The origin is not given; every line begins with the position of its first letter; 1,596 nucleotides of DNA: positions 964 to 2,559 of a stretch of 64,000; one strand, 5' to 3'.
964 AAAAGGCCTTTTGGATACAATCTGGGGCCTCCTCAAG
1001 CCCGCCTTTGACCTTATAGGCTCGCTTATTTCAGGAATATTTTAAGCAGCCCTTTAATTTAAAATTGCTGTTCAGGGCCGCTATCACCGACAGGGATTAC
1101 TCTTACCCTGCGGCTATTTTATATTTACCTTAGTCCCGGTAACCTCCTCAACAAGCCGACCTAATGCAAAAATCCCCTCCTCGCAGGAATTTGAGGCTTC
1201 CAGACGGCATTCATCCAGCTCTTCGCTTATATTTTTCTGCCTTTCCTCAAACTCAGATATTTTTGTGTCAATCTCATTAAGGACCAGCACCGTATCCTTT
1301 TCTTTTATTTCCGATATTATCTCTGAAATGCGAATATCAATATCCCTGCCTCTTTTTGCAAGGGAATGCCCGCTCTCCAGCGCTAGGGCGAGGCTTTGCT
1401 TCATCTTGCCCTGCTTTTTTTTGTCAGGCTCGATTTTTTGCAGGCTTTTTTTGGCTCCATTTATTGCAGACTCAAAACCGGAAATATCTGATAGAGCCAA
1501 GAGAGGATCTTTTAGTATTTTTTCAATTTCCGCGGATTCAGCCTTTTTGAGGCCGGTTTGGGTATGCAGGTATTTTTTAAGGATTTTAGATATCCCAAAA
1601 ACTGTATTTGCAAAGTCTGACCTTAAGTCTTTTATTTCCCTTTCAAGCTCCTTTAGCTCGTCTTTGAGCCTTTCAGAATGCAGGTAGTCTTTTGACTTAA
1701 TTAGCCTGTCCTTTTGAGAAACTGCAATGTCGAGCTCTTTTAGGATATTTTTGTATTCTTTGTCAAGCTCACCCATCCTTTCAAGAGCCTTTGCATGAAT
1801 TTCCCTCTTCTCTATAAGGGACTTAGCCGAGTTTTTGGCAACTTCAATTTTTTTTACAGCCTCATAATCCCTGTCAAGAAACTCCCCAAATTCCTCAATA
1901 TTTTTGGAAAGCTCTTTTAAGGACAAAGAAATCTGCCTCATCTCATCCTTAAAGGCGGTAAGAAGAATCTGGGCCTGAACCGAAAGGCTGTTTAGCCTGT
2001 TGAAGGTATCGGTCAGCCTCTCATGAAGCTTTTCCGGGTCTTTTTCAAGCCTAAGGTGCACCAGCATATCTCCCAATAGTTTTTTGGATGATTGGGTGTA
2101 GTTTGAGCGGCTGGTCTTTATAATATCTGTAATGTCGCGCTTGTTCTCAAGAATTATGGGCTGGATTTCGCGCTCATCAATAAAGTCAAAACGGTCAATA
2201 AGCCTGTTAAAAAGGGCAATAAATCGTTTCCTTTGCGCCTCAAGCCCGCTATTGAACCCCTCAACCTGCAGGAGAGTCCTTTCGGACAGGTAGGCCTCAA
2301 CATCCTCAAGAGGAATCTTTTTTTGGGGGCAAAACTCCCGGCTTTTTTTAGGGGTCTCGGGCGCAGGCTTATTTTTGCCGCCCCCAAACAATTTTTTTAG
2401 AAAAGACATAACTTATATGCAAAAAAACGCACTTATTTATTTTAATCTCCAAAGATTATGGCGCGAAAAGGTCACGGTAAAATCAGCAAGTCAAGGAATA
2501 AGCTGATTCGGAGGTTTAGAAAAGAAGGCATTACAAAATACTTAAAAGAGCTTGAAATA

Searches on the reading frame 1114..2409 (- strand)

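Call 70: search_protein_families(library=pfam, proteins=[window:1114-2409:-])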
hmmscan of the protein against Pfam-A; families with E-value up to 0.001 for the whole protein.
window:1114-2409:- (431 aa): 1 family
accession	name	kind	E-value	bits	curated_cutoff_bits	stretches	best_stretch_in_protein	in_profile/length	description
PF04513.17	Baculo_PEP_C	-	0.00096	19.7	38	0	210-283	45-118/140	Baculovirus polyhedron envelope protein, PEP, C terminus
